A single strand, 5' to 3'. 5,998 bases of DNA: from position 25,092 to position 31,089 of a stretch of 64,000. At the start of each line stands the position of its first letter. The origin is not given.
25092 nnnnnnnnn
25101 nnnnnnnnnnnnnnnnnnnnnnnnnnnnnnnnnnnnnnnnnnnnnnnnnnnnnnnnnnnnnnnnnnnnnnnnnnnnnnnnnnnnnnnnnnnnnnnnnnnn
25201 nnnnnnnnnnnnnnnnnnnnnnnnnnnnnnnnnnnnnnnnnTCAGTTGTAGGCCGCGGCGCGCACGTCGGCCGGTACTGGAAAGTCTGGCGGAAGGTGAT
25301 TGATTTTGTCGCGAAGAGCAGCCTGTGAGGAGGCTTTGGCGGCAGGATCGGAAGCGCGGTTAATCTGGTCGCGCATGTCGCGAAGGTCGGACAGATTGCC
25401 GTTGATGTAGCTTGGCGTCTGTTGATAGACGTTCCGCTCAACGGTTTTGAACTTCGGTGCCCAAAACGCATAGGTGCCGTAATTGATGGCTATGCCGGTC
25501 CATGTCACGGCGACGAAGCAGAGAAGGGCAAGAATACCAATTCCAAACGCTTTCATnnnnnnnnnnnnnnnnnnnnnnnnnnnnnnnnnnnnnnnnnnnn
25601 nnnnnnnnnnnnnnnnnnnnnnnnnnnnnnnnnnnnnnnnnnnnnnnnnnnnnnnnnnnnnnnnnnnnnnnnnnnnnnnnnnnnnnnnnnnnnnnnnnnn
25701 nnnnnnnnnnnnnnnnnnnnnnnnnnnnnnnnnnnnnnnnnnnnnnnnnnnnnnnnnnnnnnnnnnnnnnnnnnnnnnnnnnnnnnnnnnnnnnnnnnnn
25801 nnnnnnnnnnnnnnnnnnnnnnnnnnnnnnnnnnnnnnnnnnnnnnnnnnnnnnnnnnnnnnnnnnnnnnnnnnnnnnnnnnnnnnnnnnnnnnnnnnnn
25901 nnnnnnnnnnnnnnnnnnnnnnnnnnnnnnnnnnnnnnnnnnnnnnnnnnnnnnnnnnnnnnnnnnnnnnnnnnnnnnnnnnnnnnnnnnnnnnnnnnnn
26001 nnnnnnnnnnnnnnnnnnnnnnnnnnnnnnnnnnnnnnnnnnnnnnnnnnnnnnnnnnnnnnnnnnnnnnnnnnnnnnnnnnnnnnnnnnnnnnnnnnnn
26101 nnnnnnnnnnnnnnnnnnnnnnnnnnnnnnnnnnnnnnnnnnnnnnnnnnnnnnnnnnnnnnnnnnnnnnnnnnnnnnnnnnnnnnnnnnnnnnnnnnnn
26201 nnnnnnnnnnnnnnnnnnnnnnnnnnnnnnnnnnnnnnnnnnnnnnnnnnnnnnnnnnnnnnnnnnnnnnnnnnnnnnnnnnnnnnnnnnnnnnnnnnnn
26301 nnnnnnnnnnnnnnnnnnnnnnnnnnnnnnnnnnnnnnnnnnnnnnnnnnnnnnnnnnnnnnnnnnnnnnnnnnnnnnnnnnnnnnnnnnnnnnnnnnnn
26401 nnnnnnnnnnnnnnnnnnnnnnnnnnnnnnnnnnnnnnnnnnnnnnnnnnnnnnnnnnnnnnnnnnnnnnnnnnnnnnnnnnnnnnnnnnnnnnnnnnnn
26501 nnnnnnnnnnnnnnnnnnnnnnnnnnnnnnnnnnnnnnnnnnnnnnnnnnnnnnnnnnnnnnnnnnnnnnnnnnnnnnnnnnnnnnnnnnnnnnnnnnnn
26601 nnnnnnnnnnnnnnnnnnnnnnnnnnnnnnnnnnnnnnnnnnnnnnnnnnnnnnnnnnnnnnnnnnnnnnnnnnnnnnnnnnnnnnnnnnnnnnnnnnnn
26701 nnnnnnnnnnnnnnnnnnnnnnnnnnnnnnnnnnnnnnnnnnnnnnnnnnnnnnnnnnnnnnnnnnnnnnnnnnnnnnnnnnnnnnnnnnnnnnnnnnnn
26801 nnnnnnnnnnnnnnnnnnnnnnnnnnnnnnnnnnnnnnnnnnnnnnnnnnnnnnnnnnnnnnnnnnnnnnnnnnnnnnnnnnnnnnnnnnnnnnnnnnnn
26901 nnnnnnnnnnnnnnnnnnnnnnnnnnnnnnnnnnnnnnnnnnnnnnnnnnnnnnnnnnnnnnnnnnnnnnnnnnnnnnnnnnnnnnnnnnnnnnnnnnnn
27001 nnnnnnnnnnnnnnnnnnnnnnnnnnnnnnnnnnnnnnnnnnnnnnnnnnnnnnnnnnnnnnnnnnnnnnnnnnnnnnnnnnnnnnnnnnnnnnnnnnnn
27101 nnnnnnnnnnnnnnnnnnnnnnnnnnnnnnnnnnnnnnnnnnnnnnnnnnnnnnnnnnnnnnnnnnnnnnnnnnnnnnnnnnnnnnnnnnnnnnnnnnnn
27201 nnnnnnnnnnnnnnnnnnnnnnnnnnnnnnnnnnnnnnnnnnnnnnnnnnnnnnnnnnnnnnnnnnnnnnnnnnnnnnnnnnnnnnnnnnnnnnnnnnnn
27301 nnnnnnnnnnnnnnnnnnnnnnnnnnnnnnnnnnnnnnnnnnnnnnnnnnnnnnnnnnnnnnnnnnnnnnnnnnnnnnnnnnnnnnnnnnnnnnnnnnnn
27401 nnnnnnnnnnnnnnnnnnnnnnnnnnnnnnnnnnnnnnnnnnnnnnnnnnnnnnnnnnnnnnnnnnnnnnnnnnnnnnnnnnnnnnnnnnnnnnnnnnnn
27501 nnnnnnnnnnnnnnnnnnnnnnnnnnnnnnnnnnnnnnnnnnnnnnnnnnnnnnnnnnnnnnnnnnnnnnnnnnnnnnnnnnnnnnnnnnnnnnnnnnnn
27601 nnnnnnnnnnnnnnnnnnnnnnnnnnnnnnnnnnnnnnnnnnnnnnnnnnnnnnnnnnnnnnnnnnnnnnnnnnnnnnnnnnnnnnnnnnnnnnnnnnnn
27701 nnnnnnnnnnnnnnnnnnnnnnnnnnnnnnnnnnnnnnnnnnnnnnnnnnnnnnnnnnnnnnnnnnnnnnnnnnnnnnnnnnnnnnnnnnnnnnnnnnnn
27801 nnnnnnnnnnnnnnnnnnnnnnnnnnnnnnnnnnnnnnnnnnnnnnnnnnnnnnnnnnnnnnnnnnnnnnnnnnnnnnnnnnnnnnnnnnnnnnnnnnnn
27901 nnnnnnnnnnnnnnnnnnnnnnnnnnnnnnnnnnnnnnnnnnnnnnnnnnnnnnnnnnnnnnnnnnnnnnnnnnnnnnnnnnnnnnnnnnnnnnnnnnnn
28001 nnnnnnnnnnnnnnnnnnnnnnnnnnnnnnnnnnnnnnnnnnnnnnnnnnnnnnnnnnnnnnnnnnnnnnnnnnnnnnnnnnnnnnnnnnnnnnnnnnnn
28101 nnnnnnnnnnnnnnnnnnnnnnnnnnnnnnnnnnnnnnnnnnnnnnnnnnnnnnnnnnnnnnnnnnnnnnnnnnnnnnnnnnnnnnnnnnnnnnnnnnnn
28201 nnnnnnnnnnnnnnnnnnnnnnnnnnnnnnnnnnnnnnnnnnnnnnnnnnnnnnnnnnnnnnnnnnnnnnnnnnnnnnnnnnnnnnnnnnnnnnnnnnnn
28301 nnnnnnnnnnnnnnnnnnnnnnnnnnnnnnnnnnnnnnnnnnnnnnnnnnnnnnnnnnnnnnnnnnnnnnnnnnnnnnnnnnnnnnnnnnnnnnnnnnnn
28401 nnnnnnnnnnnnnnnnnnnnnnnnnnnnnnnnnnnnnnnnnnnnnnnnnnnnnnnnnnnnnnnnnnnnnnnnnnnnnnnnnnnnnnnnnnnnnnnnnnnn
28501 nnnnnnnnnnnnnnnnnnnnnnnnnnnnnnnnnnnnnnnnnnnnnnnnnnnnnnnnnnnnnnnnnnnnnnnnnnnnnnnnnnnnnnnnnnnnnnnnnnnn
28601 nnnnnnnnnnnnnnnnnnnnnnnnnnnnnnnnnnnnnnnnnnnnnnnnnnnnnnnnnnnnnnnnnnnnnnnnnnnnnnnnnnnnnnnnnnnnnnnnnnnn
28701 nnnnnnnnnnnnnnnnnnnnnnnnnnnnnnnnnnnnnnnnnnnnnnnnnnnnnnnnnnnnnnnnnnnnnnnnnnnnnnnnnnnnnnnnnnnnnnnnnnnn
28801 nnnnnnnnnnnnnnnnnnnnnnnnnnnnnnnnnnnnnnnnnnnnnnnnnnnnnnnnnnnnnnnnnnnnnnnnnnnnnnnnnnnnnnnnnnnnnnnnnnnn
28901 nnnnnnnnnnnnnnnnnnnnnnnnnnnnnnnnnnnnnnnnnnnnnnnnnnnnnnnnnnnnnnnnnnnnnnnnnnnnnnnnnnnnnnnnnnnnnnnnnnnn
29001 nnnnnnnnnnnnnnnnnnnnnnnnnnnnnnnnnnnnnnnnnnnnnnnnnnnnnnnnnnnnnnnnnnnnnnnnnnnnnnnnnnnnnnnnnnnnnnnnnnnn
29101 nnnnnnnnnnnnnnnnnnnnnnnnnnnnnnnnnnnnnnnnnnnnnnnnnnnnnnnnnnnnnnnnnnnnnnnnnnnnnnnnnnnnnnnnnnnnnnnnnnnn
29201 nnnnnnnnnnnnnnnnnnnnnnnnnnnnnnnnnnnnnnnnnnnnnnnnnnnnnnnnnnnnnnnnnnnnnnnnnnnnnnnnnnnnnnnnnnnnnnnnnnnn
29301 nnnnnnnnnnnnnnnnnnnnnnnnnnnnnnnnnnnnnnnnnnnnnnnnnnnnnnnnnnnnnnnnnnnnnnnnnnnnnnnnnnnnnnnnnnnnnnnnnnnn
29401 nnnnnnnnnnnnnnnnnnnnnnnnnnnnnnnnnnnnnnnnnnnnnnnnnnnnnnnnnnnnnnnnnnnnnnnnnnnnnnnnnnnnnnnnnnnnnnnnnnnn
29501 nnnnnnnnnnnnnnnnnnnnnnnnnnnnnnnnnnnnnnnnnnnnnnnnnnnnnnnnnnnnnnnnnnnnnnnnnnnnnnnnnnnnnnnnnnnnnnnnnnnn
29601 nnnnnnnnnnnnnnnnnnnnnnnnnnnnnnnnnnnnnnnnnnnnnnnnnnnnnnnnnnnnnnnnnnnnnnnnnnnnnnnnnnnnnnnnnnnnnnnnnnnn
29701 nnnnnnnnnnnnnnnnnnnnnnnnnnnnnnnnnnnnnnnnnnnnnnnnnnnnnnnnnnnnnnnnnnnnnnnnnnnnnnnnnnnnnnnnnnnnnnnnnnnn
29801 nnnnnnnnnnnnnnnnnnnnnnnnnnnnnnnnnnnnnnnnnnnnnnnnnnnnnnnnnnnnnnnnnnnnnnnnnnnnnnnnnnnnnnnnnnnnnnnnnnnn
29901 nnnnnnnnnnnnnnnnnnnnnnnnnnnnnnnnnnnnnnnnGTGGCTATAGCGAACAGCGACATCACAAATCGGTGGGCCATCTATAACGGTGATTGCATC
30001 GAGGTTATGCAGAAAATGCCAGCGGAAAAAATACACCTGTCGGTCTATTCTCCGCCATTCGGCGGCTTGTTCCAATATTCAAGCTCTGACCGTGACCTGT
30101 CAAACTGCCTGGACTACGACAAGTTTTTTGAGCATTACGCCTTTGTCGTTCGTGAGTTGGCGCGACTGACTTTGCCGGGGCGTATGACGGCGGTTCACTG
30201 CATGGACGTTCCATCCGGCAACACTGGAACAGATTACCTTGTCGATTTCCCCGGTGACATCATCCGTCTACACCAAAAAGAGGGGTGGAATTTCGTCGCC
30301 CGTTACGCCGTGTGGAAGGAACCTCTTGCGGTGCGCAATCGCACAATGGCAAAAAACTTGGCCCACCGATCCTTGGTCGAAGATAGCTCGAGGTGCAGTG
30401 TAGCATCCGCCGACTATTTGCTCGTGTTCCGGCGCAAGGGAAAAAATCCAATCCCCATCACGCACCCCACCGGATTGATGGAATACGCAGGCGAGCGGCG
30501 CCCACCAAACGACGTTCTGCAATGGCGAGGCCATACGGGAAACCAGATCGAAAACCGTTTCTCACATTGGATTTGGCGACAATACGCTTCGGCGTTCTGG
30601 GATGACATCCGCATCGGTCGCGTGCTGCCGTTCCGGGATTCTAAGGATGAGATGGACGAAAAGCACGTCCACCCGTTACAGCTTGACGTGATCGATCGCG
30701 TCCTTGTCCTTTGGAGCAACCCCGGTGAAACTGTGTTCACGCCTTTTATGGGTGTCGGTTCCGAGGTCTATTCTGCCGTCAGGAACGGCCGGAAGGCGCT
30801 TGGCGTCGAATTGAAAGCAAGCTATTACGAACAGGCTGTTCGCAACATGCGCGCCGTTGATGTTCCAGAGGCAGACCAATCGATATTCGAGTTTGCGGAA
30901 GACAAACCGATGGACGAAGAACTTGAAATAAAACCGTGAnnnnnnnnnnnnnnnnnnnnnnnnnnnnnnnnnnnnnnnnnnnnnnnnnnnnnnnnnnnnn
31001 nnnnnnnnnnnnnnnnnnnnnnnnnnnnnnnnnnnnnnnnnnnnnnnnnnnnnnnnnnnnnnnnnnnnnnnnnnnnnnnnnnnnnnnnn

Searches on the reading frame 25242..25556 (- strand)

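Call 64: search_protein_families(library=pfam, proteins=[window:25242-25556:-], max_evalue=0.01)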
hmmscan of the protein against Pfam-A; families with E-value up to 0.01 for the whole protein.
window:25242-25556:- (104 aa): 1 family
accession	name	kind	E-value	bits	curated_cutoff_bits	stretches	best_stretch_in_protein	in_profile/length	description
PF07996.16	T4SS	-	0.0054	17.6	24.7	1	42-84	125-167/197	Type IV secretion system proteins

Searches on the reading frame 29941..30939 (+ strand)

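Call 33: search_protein_families(library=phrogs, proteins=[window:29941-30939:+], max_evalue=0.001)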
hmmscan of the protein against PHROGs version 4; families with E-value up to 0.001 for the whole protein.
window:29941-30939:+ (332 aa): 9 families
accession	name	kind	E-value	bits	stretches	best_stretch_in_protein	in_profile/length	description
phrog_67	-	other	9.7e-36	125.1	1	9-323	121-373/743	DNA methyltransferase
phrog_16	-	DNA, RNA and nucleotide metabolism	4.6e-28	98.9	1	202-322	811-928/986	DNA helicase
phrog_498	-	other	2.7e-16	60.2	2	220-305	348-422/633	DNA methyltransferase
phrog_12517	-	unknown function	2e-11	44.6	1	15-119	163-263/316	-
phrog_6952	-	other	4.2e-09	37.5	1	247-304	119-176/181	DNA methyltransferase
phrog_3008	-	other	2.2e-08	34.7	1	248-305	156-213/244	DNA methyltransferase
phrog_18293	-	other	8.4e-08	33.2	1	239-303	41-107/119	methyltransferase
phrog_6025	-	other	3.5e-05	24.5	1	10-137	10-120/192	DNA methyltransferase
phrog_14488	-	other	0.00023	21.9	1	276-304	15-43/50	DNA methyltransferase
